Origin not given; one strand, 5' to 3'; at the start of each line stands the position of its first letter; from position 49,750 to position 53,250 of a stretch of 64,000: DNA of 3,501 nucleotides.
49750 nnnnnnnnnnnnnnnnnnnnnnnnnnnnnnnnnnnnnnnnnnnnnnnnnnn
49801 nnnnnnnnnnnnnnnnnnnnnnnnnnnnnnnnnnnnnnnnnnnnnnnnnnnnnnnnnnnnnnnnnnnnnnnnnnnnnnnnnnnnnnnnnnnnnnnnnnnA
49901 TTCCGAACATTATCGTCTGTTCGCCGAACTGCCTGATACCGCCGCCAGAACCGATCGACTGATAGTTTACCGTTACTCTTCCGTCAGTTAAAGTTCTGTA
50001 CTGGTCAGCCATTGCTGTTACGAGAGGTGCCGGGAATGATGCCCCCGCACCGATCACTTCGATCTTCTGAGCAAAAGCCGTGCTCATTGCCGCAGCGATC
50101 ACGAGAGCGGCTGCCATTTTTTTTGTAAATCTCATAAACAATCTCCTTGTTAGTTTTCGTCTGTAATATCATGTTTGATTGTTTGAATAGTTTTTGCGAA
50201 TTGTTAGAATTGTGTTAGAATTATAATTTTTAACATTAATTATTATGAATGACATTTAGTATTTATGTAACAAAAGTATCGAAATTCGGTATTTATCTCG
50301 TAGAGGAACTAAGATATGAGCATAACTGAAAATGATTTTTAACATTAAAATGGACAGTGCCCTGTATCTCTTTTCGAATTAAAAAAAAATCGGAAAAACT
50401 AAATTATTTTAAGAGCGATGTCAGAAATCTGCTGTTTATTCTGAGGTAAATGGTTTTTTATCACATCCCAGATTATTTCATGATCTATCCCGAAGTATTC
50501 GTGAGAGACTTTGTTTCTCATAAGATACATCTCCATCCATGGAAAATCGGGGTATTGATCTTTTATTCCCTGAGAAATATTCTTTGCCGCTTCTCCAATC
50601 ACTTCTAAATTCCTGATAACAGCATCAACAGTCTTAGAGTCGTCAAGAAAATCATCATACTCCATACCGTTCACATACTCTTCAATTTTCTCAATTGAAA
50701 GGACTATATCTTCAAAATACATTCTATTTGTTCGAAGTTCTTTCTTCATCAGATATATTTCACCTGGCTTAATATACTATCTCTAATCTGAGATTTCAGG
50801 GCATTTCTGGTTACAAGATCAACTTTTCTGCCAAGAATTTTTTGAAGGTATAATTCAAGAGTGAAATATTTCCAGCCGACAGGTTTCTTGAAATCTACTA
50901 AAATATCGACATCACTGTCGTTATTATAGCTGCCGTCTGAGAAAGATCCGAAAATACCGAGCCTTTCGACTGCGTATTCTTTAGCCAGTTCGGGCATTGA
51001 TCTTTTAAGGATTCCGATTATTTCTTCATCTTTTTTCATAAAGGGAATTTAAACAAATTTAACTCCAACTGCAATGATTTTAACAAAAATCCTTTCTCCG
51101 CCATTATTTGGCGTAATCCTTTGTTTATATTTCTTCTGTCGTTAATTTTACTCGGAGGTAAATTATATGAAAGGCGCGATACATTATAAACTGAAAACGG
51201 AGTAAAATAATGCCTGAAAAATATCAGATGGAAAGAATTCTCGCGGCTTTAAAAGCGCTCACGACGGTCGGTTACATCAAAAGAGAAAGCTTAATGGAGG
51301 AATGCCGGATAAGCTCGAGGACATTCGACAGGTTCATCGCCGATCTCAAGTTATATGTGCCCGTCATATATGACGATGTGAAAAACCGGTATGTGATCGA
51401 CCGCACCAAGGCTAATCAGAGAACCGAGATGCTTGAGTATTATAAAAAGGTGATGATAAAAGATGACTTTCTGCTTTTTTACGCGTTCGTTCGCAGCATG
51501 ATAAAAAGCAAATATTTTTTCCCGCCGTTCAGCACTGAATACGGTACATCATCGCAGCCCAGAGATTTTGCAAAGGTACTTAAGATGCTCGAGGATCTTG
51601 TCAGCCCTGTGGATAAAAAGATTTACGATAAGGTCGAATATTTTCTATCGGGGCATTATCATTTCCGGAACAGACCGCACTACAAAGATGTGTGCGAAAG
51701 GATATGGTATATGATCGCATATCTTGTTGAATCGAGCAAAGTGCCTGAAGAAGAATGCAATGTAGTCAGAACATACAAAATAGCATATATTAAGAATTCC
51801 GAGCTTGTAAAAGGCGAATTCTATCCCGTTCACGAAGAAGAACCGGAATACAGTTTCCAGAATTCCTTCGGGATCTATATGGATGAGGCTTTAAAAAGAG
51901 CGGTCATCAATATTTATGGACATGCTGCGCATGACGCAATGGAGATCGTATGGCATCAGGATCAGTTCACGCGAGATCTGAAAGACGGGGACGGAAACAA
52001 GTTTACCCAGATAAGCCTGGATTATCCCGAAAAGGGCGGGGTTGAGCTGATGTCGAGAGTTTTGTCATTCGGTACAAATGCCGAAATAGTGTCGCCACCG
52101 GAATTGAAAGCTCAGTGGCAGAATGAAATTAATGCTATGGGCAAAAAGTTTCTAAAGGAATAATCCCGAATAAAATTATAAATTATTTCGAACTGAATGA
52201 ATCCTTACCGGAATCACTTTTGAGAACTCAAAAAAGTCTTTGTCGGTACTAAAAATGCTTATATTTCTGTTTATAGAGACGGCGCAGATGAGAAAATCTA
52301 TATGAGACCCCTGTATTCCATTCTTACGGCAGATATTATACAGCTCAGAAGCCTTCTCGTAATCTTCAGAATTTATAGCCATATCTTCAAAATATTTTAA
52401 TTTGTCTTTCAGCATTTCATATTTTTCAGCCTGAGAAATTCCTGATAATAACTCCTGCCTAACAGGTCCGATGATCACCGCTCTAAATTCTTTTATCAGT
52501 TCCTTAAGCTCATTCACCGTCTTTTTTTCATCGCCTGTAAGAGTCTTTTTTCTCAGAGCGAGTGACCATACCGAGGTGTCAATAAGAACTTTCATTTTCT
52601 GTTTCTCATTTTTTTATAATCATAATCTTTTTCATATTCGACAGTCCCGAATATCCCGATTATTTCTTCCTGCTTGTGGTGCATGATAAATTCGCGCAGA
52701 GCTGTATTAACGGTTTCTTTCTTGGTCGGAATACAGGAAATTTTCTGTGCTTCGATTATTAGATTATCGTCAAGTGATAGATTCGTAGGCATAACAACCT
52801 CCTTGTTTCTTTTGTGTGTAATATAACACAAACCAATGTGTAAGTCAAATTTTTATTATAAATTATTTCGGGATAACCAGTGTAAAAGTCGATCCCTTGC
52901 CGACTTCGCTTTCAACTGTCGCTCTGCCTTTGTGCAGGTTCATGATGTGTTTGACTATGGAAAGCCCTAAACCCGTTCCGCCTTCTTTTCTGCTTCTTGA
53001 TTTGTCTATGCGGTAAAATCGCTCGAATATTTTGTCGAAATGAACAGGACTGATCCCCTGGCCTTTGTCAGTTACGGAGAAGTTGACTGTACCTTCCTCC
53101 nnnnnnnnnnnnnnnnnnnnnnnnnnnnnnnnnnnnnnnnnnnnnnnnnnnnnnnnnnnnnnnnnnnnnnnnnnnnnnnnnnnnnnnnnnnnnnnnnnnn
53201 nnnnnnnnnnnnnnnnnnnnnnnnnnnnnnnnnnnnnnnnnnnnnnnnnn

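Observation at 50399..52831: A toxin-antitoxin/defence islet (MntA-HepT, a WYL regulator, VapBC) inserted between pstSCAB-phoU and phoBR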

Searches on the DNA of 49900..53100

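Call 67: search_rna_families(source=window, start=49900, end=53100, threshold=evalue, max_evalue=1)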
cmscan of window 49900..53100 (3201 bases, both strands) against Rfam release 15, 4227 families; matches with E-value up to 1: 2.
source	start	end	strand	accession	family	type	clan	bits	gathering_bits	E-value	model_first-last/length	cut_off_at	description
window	50964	51019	+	RF02292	TtnuCD16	Gene; snRNA; snoRNA; CD-box;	-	21.3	75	0.33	1-58/58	no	Tetrahymena snoRNA TtnuCD16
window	50681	50882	-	RF00028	Intron_gpI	Intron;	-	19.6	50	0.065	1-253/253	no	Group I catalytic intron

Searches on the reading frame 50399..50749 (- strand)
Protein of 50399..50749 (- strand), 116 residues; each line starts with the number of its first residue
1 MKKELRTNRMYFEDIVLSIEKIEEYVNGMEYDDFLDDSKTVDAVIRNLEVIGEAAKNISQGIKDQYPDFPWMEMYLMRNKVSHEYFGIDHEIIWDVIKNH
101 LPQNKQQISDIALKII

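Call 3: search_protein_families(library=pfam, proteins=[window:50399-50749:-], max_evalue=0.01)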
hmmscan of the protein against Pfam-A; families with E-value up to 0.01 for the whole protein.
window:50399-50749:- (116 aa): 2 families
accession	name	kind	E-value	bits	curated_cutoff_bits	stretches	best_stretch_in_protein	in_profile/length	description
PF01934.22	HepT-like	-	1.1e-30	106.3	23.5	1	18-110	4-119/120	Ribonuclease HepT-like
PF08780.16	NTase_sub_bind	-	0.00076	19.9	31.8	0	70-85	82-97/126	Nucleotidyltransferase substrate binding protein like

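Call 4: search_protein_families(library=ncbifam, proteins=[window:50399-50749:-], max_evalue=0.01)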
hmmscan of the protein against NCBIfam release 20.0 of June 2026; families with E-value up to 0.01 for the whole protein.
window:50399-50749:- (116 aa): 1 family
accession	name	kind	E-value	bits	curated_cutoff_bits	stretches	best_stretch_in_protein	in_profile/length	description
NF047751.1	HepT_toxin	equivalog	1.1e-12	47.9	60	2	71-104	84-117/120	type VII toxin-antitoxin system HepT family RNase toxin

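Call 5: search_protein_families(library=padloc, proteins=[window:50399-50749:-], max_evalue=0.01)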
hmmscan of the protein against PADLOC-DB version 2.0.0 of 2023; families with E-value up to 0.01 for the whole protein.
window:50399-50749:- (116 aa): 0 families

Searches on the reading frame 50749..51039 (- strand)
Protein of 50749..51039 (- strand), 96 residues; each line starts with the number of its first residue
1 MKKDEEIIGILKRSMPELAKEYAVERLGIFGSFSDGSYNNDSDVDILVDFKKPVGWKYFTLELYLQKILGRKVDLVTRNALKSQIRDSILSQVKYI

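Call 3: search_protein_families(library=pfam, proteins=[window:50749-51039:-], max_evalue=0.01)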
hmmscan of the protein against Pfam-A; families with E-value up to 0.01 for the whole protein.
window:50749-51039:- (96 aa): 3 families
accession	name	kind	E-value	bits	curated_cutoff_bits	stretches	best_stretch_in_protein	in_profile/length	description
PF01909.29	NTP_transf_2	-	1.4e-14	54.7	21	1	17-94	7-91/93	Nucleotidyltransferase domain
PF18765.7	Polbeta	-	2.2e-11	44.2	26.9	1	18-94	6-85/93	Polymerase beta, Nucleotidyltransferase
PF22600.2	MTPAP-like_central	-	0.00055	20.5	27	1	20-54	38-69/139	Poly(A) RNA polymerase, mitochondrial-like, central palm domain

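Call 4: search_protein_families(library=ncbifam, proteins=[window:50749-51039:-], max_evalue=0.01)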
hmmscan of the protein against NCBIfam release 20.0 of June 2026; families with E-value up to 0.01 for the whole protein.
window:50749-51039:- (96 aa): 1 family
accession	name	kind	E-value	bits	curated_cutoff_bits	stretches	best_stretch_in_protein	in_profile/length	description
NF047752.1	MntA_antitoxin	equivalog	7.7e-12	45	60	1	19-95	2-79/106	type VII toxin-antitoxin system MntA family adenylyltransferase antitoxin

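Call 5: search_protein_families(library=padloc, proteins=[window:50749-51039:-], max_evalue=0.01)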
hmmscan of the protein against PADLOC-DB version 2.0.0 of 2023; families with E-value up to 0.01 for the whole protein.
window:50749-51039:- (96 aa): 8 families
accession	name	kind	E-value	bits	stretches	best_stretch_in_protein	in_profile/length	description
PDLC04906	PDC-S09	-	1.8e-28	96.8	1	1-95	1-97/98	-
PDLC04905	PDC-S09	-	2.1e-24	83.8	1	8-92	5-94/101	-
PDLC04904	PDC-S09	-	2.3e-24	83.6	1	1-93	1-95/104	-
PDLC04902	PDC-S09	-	4.2e-23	79.5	1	11-94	8-93/97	-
PDLC04903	PDC-S09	-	8.6e-06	24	1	1-54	1-56/108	-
PDLC04907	PDC-S09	-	3.4e-05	21.9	1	8-53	11-56/114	-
PDLC04368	PDC-M05A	-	0.00081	17.3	1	11-74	96-157/201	-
PDLC04369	PDC-M05A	-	0.002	15.8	1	1-48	85-127/201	-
